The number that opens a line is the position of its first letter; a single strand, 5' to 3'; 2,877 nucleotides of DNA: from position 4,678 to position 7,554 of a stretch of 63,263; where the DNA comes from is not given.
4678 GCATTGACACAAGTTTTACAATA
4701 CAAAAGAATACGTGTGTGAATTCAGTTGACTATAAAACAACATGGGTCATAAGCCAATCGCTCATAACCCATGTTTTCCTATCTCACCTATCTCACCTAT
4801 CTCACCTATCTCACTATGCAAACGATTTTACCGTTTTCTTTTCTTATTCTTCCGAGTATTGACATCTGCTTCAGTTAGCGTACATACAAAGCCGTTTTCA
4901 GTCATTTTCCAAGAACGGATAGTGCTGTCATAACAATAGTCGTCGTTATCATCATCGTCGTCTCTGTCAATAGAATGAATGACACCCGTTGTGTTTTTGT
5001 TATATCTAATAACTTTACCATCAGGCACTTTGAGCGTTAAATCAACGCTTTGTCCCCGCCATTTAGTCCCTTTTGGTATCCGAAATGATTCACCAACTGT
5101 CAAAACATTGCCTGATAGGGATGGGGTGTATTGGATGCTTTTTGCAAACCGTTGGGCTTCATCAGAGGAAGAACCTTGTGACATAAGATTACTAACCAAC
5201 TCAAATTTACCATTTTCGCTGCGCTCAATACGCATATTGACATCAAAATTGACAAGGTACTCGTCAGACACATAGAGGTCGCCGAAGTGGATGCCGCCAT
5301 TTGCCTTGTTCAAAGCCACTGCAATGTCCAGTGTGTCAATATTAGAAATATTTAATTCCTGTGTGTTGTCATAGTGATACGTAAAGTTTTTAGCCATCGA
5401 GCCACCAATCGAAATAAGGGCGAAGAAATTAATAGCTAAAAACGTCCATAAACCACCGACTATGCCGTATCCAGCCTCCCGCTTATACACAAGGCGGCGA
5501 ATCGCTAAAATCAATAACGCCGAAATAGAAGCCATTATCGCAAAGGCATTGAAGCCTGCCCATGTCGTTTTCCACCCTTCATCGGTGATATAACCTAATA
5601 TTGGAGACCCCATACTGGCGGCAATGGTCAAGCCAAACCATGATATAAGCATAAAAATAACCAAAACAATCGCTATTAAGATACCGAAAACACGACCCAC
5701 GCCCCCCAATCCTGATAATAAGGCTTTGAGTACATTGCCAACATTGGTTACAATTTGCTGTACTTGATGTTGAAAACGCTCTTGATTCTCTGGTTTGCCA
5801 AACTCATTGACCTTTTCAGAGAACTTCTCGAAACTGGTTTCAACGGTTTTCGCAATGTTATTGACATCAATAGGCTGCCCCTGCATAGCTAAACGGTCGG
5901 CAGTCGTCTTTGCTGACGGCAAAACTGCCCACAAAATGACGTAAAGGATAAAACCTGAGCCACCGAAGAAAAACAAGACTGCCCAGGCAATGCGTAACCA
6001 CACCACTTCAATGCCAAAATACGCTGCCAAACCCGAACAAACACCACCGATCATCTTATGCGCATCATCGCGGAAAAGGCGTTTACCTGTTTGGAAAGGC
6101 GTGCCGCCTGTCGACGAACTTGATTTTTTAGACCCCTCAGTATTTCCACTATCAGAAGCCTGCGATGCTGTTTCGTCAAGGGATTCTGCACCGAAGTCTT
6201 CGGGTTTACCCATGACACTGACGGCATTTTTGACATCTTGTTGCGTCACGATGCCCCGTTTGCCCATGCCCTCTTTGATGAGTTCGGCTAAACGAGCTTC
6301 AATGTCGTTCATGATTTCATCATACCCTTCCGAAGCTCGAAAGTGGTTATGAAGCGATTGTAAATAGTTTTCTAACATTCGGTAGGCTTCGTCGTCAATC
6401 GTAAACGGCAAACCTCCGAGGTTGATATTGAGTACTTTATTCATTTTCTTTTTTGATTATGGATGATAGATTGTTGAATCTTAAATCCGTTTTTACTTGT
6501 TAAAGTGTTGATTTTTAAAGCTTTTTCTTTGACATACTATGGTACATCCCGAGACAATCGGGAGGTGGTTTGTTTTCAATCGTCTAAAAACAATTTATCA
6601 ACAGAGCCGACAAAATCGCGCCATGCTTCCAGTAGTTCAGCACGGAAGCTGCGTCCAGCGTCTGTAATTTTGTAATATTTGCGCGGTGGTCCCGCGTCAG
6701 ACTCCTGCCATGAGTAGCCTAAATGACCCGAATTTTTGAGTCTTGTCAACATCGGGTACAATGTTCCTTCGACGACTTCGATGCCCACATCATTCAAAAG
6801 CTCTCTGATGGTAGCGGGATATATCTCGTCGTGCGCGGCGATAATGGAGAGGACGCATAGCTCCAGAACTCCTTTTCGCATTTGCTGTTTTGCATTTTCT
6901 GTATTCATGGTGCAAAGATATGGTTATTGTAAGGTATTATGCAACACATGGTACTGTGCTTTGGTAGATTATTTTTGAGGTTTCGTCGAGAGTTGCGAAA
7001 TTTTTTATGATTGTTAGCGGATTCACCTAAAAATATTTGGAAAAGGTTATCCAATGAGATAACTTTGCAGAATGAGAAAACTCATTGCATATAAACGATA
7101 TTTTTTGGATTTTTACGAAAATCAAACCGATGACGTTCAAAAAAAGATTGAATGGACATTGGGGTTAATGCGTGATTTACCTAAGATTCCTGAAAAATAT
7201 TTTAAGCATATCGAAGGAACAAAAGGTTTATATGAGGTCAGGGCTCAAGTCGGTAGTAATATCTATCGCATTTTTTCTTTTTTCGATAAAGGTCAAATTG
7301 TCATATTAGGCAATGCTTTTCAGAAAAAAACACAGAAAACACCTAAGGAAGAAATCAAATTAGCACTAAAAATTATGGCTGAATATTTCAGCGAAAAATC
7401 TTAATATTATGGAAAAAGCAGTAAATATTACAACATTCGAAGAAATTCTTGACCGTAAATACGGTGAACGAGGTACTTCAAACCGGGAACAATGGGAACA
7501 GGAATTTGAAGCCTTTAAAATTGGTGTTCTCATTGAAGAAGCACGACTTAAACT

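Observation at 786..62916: Hyper-abundant non-palindromic 10-mer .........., about one copy per 1.3 kb, on both strands, inside and outside genes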

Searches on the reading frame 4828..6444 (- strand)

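Call 6: search_protein_families(library=ncbifam, proteins=[window:4828-6444:-])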
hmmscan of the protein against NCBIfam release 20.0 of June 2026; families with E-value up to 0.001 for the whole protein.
window:4828-6444:- (538 aa): 2 families
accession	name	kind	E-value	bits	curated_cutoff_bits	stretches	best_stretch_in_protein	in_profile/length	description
TIGR02978.1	phageshock_pspC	equivalog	3.1e-15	56.1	104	1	121-209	2-97/121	envelope stress response membrane protein PspC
NF007973.0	PRK10697.1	equivalog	2.9e-10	40.1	136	1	118-213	5-99/119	envelope stress response membrane protein PspC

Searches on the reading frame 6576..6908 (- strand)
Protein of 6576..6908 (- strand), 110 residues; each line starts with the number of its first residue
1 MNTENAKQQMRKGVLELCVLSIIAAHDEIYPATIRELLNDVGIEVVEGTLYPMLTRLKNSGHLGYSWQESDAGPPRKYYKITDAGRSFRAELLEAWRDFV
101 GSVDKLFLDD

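Call 44: search_protein_families(library=pfam, max_evalue=0.000001, proteins=[window:6576-6908:-])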
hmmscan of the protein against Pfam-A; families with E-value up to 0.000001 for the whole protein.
window:6576-6908:- (110 aa): 1 family
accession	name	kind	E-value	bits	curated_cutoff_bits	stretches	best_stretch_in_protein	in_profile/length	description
PF03551.20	PadR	-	1.8e-16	60.3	27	1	19-90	1-74/75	Transcriptional regulator PadR-like family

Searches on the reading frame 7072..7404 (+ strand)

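Call 44: search_protein_families(library=pfam, max_evalue=0.000001, proteins=[window:7072-7404:+])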
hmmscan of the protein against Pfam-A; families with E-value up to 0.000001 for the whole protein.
window:7072-7404:+ (110 aa): 1 family
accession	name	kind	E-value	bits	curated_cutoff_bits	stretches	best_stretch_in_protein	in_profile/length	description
PF05973.20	Gp49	-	1.4e-20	73.5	23.9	1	17-102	5-89/90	Phage derived protein Gp49-like (DUF891)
